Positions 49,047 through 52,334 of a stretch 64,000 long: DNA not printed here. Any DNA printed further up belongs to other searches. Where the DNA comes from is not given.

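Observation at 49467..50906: Tandem ~79-aa modules built only from non-canonical C-x4/5-CH and C-x8/10-CH motifs (c7-like trihaem stoichiometry)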

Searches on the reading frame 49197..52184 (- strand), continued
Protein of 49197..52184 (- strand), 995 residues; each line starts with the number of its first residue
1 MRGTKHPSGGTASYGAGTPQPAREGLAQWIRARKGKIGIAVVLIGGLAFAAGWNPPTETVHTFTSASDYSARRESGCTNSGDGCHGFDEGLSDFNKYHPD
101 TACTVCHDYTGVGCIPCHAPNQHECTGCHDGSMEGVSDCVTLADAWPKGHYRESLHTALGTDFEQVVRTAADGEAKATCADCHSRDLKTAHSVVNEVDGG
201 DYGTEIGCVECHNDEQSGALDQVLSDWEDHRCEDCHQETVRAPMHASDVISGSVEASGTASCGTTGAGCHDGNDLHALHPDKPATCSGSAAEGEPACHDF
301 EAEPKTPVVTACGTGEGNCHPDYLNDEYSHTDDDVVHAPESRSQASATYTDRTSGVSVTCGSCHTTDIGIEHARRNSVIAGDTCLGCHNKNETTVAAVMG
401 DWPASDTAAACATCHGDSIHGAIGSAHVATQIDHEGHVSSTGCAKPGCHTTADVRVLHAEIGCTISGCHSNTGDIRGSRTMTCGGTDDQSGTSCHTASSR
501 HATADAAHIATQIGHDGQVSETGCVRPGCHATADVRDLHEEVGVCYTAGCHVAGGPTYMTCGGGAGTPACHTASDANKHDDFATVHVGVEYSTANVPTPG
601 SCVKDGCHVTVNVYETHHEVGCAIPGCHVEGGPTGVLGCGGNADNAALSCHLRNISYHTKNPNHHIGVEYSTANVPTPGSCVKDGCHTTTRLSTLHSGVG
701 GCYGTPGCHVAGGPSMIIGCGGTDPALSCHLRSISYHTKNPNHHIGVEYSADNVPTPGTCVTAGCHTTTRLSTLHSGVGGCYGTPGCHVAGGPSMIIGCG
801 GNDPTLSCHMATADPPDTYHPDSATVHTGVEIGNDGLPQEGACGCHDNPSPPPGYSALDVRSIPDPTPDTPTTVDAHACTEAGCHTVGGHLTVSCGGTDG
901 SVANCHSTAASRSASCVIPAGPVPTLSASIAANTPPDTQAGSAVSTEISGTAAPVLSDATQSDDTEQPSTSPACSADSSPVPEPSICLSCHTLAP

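Call 33: find_related_loci(query=A2, collection=genome_contigs, flank=10000)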
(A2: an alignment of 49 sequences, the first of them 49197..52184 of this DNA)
Query A2 (995 aa) in genome_contigs; peptide patterns used: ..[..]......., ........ (x = any residue, [..] = any of these).
74 stretches matched a pattern; 59 encode a relative of the query (tblastn E <= 1e-3); 59 distinct loci.
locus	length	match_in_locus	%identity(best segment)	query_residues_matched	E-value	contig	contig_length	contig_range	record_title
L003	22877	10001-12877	48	21-993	0e+0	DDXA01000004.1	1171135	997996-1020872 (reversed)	MAG TPA_asm: Actinobacteria bacterium UBA2272 UBA2272_contig_7, whole genome shotgun sequence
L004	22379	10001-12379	52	21-908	0e+0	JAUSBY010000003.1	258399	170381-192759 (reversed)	MAG: Coriobacteriia bacterium isolate E9_concoct.bin.49 E9_k141_2634, whole genome shotgun sequence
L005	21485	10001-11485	59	17-803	0e+0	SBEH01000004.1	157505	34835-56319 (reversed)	MAG: Actinomycetota bacterium isolate 311FN.002 NODE_12_length_157505_cov_25.507_ID_2924386, whole genome shotgun sequen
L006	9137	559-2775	48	1-989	4e-178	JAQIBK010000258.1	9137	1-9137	MAG: Actinomycetota bacterium isolate GH1 k119_125151, whole genome shotgun sequence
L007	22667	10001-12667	40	17-907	1e-165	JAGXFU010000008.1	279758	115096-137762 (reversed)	MAG: Actinomycetes bacterium isolate LH_M22 k141_238057, whole genome shotgun sequence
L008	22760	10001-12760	40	1-820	1e-160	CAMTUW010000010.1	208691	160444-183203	MAG: uncultured actinobacterium isolate G04_MAG_00003 genome assembly, contig: G04_MAG_00003_000000000003, whole genome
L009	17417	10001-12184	41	50-730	2e-138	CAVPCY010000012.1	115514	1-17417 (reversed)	MAG: uncultured Actinomycetes bacterium isolate MFD00032.bin.2.33 genome assembly, contig: contig_21761, whole genome sh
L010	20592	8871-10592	44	5-846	6e-138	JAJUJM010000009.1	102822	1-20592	MAG: Actinomycetota bacterium isolate bin117 k141_1069092_length_102822_cov_14.0000, whole genome shotgun sequence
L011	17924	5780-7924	41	52-731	4e-134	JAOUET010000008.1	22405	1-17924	MAG: Coriobacteriia bacterium isolate 4_1_July_SF_Bin14 4_1_July_SF_Bin14_scaffold_902_c1, whole genome shotgun sequence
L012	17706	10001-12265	40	8-730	5e-133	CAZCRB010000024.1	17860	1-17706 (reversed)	MAG TPA_asm: uncultured Eubacteriales bacterium isolate binchicken_co104_79 genome assembly, contig: NODE_2405_length_17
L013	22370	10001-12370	39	52-920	5e-133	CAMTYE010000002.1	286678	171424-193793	MAG: uncultured actinobacterium isolate G04_MAG_00041 genome assembly, contig: G04_MAG_00041_000000000005, whole genome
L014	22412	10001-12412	39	19-906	1e-131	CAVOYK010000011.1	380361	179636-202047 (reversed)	MAG: uncultured Actinomycetes bacterium isolate MFD09779.bin.2.33 genome assembly, contig: contig_7744, whole genome sho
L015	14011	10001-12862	37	5-810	4e-128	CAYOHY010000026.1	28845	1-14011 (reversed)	MAG TPA_asm: uncultured Eubacteriales bacterium isolate binchicken_co152_248 genome assembly, contig: NODE_1879_length_2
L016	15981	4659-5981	50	16-454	2e-119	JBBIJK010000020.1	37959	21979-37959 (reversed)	MAG: Actinomycetota bacterium isolate BR2F70218_bin_160 NODE_501_length_37959_cov_13.009234, whole genome shotgun sequen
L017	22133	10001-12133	40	30-813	1e-118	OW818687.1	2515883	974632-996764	metagenome genome assembly, chromosome: 1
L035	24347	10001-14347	38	54-572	2e-57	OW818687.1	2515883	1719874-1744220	metagenome genome assembly, chromosome: 1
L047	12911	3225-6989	34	53-495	4e-23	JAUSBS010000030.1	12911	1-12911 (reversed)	MAG: Coriobacteriia bacterium isolate E6_metabat.bin.92 E6_k141_510792, whole genome shotgun sequence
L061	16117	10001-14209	33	67-544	2e-22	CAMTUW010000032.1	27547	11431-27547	MAG: uncultured actinobacterium isolate G04_MAG_00003 genome assembly, contig: G04_MAG_00003_000000000026, whole genome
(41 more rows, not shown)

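Call 47: predict_structure(alignment_id=A2)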
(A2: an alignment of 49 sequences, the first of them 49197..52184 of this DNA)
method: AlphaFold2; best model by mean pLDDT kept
length: 995 residues; sequences in the alignment: 49
mean_pLDDT: 58.5   pTM: 0.31
mean pLDDT of the five models: 58.5, 58.2, 53.0, 49.4, 47.3
residues with pLDDT >= 90: 0; 70-90: 294; 50-70: 401; < 50: 300
segments of 3 or more residues with pLDDT < 50: 1-25, 53-64, 80-88, 106-145, 147-157, 195-198, 260-270, 322-333, 630-633, 654-658, 734-741, 789-794, 811-828, 846-858, 863-892, 907-912, 914-985, 992-995
pLDDT, mean of each block of 10 residues (from residue 1): 30 32 51 71 77 40 47 57 44 57 50 32 31 38 43 44 61 57 60 51 53 64 69 67 54 55 42 57 56 58 58 57 41 53 77 81 76 72 70 74 76 77 75 83 78 83 62 54 78 68 67 85 78 80 60 65 79 61 71 84 78 75 58 61 74 54 71 85 81 75 64 60 75 47 67 78 71 63 53 57 67 40 46 60 52 46 42 34 37 52 46 46 28 30 27 29 29 30 45 42
secondary structure, 60 per line:
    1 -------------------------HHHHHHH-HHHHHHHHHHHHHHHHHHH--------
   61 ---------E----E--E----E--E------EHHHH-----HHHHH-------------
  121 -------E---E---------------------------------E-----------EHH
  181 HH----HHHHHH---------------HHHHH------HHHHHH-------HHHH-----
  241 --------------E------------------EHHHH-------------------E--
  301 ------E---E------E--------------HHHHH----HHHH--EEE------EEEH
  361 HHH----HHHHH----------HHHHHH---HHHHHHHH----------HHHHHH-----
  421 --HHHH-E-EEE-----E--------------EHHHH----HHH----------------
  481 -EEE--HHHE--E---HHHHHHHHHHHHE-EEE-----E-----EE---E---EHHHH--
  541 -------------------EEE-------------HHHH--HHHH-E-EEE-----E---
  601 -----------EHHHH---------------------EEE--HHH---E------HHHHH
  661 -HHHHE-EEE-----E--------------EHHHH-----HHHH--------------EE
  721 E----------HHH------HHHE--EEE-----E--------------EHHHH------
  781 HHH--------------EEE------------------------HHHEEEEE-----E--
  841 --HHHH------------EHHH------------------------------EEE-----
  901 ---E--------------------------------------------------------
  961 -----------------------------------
elements in order (helices of 4 or more, strands of 3 or more residues): H26-32 H34-52 H94-97 H103-107 H179-182 H187-192 H208-212 H219-224 H232-235 H275-278 H333-337 H342-345 E348-350 E357-359 H360-363 H368-372 H383-388 H392-399 H410-415 H423-426 E430-432 H454-457 E482-484 H497-508 E511-513 H535-538 E560-562 H576-579 H582-585 E589-591 H613-616 E638-640 H656-660 H662-665 E668-670 H692-695 H701-704 E719-721 E747-749 H771-774 E798-800 E828-832 H843-846 E893-895

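Call 50: search_protein_families(library=pfam, proteins=[P0001, P0009, P0004, P0018, P0044, P0023], max_evalue=0.1)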
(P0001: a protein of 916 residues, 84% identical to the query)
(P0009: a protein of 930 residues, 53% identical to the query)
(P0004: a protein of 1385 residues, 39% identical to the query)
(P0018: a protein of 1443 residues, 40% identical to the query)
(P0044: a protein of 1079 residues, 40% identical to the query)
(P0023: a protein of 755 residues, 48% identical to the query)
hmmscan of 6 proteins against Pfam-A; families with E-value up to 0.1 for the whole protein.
P0001 (916 aa): 0 families

P0009 (930 aa): 2 families
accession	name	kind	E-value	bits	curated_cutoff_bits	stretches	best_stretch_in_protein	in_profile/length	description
PF14522.11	Cytochrome_C7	-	7.1e-06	26.2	24.8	2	178-239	12-66/67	Cytochrome c7 and related cytochrome c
PF09699.15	Paired_CXXCH_1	-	0.00079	19.5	20.6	1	378-421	1-40/41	Doubled CXXCH motif (Paired_CXXCH_1)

P0004 (1385 aa): 3 families
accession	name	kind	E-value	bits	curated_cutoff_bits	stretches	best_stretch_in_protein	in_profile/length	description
PF11411.13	DNA_ligase_IV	-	2.1e-11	44.1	22.1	0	695-707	1-13/34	DNA ligase IV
PF14522.11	Cytochrome_C7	-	3.5e-08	33.6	24.8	3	176-237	12-66/67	Cytochrome c7 and related cytochrome c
PF09699.15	Paired_CXXCH_1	-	0.0016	18.5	20.6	1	569-606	6-39/41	Doubled CXXCH motif (Paired_CXXCH_1)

P0018 (1443 aa): 2 families
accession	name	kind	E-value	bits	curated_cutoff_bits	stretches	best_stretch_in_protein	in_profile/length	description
PF22113.1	Mtrc-MtrF_II-IV_dom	-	8.9e-10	38.8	30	1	100-278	6-175/176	Outer membrane cytochrome MtrC/MtrF-like, domains II/IV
PF14522.11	Cytochrome_C7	-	1.7e-08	34.6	24.8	6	176-237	13-67/67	Cytochrome c7 and related cytochrome c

P0044 (1079 aa): 3 families
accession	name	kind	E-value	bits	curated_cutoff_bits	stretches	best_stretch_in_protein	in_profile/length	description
PF22113.1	Mtrc-MtrF_II-IV_dom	-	6e-12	45.9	30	2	381-583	5-168/176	Outer membrane cytochrome MtrC/MtrF-like, domains II/IV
PF14522.11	Cytochrome_C7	-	1.2e-10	41.5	24.8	3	545-606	14-67/67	Cytochrome c7 and related cytochrome c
PF14537.11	Cytochrom_c3_2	-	0.0002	22.2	25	1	713-784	6-66/79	Cytochrome c3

P0023 (755 aa): 1 family
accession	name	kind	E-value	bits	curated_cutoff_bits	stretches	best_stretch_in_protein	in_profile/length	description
PF14522.11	Cytochrome_C7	-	1.5e-07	31.5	24.8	2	177-237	14-67/67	Cytochrome c7 and related cytochrome c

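Call 51: fold_search(model_id=the predicted structure, library=pdb)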
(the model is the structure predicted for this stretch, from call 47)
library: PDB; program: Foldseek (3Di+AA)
matches with E <= 10: 0; with E <= 0.001: 0
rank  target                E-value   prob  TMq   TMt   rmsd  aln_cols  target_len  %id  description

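Call 60: search_solved_structures(query=A2, max_evalue=1, show_alignments=2)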
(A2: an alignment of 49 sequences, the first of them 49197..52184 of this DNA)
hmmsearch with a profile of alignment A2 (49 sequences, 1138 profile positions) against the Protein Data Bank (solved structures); distinct sequences matched with E-value up to 1: 6.
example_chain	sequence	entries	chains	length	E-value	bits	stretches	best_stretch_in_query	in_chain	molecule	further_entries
3bng_A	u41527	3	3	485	0.0013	20.1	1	748-856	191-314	Cytochrome c-552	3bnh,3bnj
1fs9_A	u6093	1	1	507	0.0017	19.8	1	748-856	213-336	CYTOCHROME C NITRITE REDUCTASE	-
1fs7_A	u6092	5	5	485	0.0022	19.4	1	748-856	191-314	CYTOCHROME C NITRITE REDUCTASE | Cytochrome c-552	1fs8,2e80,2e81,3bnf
1qdb_A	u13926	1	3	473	0.0049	18.2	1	789-867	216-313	CYTOCHROME C NITRITE REDUCTASE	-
2ozy_A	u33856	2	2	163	0.032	15.5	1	170-213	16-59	Cytochrome c-type protein nrfB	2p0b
9l08_A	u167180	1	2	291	0.21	12.8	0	338-362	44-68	Covalently Connected Cytochrome c555 trimer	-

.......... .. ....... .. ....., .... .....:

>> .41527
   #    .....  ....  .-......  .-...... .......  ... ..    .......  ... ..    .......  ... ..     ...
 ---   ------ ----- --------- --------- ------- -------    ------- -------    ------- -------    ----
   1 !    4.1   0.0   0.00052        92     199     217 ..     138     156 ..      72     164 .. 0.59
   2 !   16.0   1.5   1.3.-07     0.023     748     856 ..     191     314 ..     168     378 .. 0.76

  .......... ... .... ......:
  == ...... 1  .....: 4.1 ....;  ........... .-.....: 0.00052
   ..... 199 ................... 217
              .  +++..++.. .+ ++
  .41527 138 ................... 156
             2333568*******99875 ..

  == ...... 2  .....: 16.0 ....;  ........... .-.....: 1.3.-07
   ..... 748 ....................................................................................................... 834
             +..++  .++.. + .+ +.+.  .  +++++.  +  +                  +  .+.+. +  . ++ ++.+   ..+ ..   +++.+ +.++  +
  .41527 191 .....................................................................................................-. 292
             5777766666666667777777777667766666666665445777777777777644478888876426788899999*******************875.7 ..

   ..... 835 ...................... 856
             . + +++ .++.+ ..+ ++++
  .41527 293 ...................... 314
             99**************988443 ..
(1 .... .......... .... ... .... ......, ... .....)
